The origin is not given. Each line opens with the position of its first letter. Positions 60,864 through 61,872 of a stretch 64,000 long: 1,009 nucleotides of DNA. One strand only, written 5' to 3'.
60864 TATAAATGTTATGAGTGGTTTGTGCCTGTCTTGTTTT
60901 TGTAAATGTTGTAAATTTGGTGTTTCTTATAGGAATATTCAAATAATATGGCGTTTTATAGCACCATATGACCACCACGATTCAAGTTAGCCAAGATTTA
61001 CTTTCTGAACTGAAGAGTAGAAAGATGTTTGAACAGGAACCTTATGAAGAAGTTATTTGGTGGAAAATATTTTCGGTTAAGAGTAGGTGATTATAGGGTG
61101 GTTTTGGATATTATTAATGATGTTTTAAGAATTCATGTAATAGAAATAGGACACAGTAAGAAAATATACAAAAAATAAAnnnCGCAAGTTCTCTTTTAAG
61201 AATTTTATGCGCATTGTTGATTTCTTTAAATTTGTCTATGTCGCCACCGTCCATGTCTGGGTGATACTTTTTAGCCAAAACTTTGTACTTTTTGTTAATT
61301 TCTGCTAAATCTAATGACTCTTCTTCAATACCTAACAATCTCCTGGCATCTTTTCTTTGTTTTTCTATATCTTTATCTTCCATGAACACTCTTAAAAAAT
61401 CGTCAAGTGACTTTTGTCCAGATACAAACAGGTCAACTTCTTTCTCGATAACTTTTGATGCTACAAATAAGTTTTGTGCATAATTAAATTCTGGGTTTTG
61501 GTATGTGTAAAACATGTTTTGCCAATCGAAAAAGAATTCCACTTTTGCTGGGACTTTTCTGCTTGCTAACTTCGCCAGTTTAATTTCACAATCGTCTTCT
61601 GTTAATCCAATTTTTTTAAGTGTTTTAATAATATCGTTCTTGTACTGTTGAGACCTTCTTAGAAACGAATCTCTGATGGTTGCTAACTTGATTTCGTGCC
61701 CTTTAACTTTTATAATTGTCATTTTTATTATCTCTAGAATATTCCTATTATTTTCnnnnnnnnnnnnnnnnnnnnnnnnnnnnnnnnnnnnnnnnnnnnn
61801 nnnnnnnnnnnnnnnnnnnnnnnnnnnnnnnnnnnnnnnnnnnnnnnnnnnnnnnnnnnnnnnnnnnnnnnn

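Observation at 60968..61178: Orphan RelE/ParE-type toxin gene inactivated by a frameshift, with no antitoxin visible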

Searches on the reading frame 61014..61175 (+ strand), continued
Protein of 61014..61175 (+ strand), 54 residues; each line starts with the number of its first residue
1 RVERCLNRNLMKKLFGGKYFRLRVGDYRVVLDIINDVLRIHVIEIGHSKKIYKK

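Call 53: find_related_loci(query=window:61014-61175:+, collection=metagenome_contigs, flank=1500)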
Query seq(54 aa) (54 aa) in metagenome_contigs; peptide patterns used: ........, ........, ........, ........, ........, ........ (x = any residue, [..] = any of these).
600 stretches matched a pattern (row limit reached: there are more); 157 encode a relative of the query (tblastn E <= 1e-3); the best 80 are kept; 80 distinct loci.
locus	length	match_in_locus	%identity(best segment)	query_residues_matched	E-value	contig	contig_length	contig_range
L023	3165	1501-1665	64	2-54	6e-18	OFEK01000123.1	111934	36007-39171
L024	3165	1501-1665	60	2-54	3e-17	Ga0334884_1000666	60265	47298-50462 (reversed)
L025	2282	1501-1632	73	11-54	6e-17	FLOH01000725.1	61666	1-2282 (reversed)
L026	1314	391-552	63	2-53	1e-16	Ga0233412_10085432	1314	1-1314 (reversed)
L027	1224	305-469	64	2-54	2e-16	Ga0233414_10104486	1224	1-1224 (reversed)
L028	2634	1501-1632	68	11-54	6e-16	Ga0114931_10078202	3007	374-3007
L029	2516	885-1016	66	11-54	6e-16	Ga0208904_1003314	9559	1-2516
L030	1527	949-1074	67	13-54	2e-15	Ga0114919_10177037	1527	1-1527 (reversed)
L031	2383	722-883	54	2-53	3e-15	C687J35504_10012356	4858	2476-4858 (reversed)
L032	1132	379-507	67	11-53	3e-15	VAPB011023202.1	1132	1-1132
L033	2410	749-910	54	2-53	3e-15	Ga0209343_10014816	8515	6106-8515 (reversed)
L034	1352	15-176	61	2-53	3e-15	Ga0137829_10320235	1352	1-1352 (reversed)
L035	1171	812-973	61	2-53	4e-15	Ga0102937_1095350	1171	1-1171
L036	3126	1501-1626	64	13-54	7e-15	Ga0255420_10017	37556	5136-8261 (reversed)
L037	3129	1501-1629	70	11-53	7e-15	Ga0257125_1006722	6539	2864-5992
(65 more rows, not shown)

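Call 60: search_protein_representatives(protein=window:61014-61175:+)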
Query: 54 residues. Proteins with E-value up to 0.001 (for the whole library): 241; up to 1e-10: 0; up to 1e-30: 0. The best 150 are listed.
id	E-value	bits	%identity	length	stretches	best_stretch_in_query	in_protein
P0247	1.0e-09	53.9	65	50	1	11-50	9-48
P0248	2.3e-09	52.8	62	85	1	3-54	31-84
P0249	3.9e-09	52.1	71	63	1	16-53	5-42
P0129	9.7e-09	50.8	62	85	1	13-54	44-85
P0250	3.1e-08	49.3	57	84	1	3-53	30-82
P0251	7.4e-08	48.1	59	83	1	4-53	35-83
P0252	1.0e-07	47.7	66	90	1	10-53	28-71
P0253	1.4e-07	47.2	53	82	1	9-53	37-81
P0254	1.6e-07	47.1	53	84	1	8-54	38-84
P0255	1.7e-07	47.0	62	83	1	11-52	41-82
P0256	1.7e-07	46.9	59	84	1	9-53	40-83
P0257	1.9e-07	46.8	59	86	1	11-54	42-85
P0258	2.0e-07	46.8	56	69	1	2-51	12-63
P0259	2.0e-07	46.7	53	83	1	11-53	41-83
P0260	2.2e-07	46.6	62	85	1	11-52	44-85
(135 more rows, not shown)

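Call 76: predict_structure(alignment_id=A2)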
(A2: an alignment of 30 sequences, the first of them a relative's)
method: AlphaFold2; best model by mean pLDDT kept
length: 85 residues; sequences in the alignment: 30
mean_pLDDT: 84.1   pTM: 0.73
mean pLDDT of the five models: 84.1, 84.1, 82.2, 80.8, 76.6
residues with pLDDT >= 90: 40; 70-90: 35; 50-70: 3; < 50: 7
segments of 3 or more residues with pLDDT < 50: 80-85
pLDDT, mean of each block of 10 residues (from residue 1): 89 91 93 85 86 89 91 71 38
secondary structure, 60 per line:
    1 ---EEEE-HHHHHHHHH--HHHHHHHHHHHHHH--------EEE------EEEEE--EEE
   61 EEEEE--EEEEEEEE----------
elements in order: E4-7 H9-17 H20-33 E42-44 E51-55 E58-65 E68-75

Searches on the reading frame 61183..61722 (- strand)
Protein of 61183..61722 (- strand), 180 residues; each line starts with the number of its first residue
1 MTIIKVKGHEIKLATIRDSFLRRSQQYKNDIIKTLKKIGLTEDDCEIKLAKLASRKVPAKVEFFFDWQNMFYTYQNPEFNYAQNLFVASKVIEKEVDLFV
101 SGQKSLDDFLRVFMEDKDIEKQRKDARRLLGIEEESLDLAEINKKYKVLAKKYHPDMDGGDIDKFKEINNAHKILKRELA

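Call 20: find_related_loci(query=window:61183-61722:-, collection=genome_contigs, flank=5000)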
Query window:61183-61722:- (180 aa) in genome_contigs; peptide patterns used: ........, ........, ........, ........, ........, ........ (x = any residue, [..] = any of these).
82 stretches matched a pattern; 7 encode a relative of the query (tblastn E <= 1e-3); 7 distinct loci.
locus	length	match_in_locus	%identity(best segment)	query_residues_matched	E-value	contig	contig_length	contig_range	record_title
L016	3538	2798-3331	52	1-180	3e-58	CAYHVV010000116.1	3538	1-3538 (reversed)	MAG TPA_asm: uncultured Methanosarcinales archaeon isolate ERP119705_co15_611 genome assembly, contig: NODE_38500_length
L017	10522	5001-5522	49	5-179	3e-49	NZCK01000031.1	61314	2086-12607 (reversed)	MAG: archaeon isolate ARS1203 MHASMcontig_224132, whole genome shotgun sequence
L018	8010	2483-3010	47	4-180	8e-46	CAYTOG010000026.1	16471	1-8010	MAG TPA_asm: uncultured Methanosarcinales archaeon isolate SRP167671_co2_158 genome assembly, contig: NODE_4627_length_1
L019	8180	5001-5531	42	3-180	1e-42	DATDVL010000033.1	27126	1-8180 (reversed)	MAG TPA_asm: Candidatus Nanoarchaeia archaeon isolate SMAG_U8083 k141_1454286, whole genome shotgun sequence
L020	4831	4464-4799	47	1-113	2e-31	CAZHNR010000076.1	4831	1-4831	MAG TPA_asm: uncultured Methanosarcinales archaeon isolate SRP063590_co1_39 genome assembly, contig: NODE_18239_length_4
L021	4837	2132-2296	43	124-176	4e-9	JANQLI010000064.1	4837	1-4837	MAG: Alphaproteobacteria bacterium isolate PL25a_bin.55 k99_384399, whole genome shotgun sequence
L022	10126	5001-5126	52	136-175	4e-8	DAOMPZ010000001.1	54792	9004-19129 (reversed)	MAG TPA_asm: Crocinitomicaceae bacterium isolate AMR_MDS_5847 NODE_263_length_54792_cov_4.162376, whole genome shotgun s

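Call 39: list_cluster_members(proteins=[P0001, window:60968-61087:+, window:61183-61722:-])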
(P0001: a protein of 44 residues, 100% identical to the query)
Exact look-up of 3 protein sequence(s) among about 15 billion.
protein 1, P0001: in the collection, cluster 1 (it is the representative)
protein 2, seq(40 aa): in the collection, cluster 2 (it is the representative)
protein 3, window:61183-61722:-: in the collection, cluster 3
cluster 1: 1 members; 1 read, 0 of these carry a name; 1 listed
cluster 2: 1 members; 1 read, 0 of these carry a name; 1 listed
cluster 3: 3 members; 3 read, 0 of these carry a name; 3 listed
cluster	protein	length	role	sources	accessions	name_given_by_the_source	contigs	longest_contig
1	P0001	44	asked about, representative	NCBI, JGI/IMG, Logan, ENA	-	-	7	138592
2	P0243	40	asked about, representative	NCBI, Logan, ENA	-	-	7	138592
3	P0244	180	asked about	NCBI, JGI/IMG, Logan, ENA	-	-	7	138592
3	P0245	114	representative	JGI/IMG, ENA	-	-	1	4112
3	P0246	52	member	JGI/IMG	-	-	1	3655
